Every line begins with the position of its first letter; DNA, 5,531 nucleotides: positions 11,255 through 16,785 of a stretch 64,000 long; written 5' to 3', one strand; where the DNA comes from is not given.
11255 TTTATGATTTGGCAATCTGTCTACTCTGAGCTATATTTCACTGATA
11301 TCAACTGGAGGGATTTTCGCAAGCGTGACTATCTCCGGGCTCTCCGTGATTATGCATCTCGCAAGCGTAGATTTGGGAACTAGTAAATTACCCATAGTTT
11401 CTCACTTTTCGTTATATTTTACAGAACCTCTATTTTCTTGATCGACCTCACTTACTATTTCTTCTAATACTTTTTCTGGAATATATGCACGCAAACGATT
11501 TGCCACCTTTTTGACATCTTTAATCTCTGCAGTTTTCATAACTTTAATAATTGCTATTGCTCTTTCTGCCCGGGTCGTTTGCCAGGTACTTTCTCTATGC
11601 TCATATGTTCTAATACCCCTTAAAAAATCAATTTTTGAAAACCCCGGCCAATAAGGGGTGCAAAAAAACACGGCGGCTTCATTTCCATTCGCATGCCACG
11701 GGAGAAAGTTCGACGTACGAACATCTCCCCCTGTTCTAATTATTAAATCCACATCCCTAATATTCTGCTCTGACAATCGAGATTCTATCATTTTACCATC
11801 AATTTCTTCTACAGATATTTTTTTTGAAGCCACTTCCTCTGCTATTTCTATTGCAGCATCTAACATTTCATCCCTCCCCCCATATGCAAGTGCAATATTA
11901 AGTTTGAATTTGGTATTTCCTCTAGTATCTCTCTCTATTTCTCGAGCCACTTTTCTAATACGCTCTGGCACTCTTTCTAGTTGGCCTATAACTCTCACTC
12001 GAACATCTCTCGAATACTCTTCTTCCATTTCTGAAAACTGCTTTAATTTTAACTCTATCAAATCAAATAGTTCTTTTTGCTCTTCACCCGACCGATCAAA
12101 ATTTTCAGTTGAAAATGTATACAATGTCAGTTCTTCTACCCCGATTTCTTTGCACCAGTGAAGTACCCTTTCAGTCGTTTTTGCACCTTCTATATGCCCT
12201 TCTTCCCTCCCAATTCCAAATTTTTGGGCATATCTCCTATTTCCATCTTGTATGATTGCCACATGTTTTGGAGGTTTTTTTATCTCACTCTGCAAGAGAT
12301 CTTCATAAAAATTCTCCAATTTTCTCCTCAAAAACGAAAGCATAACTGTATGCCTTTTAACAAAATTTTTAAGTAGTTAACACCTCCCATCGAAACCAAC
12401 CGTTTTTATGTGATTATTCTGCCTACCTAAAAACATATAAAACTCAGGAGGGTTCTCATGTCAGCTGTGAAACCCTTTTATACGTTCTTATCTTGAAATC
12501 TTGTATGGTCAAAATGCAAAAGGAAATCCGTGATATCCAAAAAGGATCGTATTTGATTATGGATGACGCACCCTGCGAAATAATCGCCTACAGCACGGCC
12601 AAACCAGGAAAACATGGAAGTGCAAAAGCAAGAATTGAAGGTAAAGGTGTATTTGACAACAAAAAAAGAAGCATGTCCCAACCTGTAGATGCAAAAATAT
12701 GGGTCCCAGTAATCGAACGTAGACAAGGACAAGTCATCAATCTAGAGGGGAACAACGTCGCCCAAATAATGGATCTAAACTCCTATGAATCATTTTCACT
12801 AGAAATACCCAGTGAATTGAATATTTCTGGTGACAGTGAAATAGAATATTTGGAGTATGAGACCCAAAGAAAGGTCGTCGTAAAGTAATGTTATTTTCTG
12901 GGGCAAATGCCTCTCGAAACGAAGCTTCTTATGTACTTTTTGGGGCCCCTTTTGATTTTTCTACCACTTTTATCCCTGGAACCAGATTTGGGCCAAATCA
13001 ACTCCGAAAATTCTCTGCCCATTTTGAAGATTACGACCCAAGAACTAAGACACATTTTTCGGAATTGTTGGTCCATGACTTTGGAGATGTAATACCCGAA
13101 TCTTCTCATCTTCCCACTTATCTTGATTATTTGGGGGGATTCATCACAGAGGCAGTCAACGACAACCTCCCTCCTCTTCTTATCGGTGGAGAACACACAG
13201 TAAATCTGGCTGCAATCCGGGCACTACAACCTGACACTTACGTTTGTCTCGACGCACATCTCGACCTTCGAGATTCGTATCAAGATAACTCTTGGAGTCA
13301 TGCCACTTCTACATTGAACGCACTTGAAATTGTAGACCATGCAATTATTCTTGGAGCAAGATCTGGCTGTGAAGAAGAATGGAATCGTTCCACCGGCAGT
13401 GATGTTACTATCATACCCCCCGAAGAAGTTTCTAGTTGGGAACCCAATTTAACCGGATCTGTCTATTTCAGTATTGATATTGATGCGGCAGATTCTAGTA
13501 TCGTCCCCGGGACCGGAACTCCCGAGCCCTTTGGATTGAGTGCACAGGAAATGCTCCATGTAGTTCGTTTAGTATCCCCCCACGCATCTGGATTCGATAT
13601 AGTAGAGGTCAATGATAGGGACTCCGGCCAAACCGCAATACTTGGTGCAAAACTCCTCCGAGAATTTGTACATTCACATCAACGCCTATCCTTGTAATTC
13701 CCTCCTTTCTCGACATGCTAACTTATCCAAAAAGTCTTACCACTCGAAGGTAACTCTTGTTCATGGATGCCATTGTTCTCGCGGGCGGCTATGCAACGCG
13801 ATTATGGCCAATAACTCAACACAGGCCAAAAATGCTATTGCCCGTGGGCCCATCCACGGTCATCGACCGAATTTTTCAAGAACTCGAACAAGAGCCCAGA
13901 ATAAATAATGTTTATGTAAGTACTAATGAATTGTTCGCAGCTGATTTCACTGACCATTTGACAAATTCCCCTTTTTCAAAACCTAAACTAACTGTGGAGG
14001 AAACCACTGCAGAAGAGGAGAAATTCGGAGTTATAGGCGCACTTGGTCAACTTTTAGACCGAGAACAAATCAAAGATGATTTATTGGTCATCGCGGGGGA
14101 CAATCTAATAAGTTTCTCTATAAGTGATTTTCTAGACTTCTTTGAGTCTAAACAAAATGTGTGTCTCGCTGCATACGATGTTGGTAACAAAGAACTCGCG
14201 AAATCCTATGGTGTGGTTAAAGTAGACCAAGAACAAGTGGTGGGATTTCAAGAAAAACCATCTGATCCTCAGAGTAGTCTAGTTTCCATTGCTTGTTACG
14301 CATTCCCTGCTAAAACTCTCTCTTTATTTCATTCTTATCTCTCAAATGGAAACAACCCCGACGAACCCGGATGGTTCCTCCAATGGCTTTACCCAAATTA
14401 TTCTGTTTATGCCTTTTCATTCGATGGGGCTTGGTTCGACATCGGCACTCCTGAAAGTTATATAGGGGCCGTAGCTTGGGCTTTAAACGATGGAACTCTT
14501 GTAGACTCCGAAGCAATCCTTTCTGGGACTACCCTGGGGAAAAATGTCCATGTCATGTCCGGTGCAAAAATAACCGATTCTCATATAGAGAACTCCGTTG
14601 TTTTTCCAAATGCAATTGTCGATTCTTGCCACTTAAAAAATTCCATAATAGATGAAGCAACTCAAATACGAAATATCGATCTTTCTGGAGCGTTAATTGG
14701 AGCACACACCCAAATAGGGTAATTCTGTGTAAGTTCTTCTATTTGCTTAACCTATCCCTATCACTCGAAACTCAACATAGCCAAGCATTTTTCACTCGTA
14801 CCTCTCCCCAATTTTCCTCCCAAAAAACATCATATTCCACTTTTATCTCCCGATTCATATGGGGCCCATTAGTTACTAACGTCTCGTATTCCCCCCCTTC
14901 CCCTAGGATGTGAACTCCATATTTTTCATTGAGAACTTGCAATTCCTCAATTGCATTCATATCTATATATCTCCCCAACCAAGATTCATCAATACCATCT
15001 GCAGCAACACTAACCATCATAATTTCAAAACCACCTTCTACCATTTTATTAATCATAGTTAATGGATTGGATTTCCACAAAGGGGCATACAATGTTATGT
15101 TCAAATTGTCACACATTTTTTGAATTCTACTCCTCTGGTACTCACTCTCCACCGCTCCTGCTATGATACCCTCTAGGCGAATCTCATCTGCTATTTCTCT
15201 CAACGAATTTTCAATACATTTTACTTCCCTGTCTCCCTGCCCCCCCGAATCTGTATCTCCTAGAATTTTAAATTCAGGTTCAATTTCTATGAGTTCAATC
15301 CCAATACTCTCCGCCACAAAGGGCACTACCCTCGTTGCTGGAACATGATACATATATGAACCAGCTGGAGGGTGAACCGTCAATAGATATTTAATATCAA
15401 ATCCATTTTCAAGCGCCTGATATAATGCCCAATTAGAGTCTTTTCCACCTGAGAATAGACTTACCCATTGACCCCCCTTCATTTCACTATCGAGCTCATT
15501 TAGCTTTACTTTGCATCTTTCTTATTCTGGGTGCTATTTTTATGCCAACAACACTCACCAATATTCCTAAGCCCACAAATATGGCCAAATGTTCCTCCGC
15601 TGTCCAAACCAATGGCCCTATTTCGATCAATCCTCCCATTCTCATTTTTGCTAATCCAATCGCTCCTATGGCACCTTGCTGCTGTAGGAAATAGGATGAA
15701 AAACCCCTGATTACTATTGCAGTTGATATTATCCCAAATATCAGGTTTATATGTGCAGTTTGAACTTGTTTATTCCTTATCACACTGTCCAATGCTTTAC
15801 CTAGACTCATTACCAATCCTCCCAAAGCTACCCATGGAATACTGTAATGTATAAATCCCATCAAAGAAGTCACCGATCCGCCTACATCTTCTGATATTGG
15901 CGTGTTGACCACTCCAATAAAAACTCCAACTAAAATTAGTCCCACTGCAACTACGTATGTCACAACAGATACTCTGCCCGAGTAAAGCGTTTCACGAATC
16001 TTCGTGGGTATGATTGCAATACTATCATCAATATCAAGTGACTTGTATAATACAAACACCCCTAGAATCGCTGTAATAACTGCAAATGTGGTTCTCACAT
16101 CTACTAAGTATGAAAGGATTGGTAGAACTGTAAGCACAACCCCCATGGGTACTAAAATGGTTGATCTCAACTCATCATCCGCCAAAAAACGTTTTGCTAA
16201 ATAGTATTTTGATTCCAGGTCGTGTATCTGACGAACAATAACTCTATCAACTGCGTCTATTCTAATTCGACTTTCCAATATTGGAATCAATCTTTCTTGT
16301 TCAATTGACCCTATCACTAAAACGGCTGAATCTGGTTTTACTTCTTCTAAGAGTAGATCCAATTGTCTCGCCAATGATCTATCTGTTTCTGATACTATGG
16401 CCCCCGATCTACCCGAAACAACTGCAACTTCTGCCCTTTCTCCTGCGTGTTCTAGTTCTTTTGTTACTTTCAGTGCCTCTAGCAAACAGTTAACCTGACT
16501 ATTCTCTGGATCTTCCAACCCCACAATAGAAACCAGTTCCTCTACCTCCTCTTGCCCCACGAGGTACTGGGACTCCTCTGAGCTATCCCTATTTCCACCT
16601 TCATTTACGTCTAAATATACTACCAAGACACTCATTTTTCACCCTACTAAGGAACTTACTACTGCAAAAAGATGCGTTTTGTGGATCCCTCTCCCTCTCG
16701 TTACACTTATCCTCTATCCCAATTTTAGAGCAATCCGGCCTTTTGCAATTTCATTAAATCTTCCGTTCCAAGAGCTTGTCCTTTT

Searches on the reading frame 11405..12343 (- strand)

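Call 21: search_protein_families(library=pfam, proteins=[window:11405-12343:-], max_evalue=0.001)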
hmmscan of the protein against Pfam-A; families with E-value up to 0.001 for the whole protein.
window:11405-12343:- (313 aa): 1 family
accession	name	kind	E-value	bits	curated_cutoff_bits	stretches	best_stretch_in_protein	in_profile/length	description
PF01255.24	Prenyltransf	-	3e-67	226.8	27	1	31-252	1-216/219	Putative undecaprenyl diphosphate synthase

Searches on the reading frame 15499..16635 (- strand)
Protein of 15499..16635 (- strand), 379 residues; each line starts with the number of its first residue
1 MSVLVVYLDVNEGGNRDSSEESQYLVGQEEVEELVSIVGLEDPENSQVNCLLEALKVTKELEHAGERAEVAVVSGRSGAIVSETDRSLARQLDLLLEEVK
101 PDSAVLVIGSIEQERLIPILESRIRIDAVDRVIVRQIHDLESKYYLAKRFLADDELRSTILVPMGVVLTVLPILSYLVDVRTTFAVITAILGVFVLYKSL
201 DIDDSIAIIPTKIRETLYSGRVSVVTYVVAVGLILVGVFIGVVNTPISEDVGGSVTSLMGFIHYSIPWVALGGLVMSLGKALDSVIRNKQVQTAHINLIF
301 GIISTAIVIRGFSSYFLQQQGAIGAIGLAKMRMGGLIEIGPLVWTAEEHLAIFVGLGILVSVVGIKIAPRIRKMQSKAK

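Call 48: search_protein_families(library=pfam, proteins=[window:15499-16635:-], max_evalue=0.00001)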
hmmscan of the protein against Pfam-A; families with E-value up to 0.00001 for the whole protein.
window:15499-16635:- (379 aa): 1 family
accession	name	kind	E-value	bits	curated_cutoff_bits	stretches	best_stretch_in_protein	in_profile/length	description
PF04123.18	DUF373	-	6.5e-78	262.9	28.3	1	24-360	22-333/335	Domain of unknown function (DUF373)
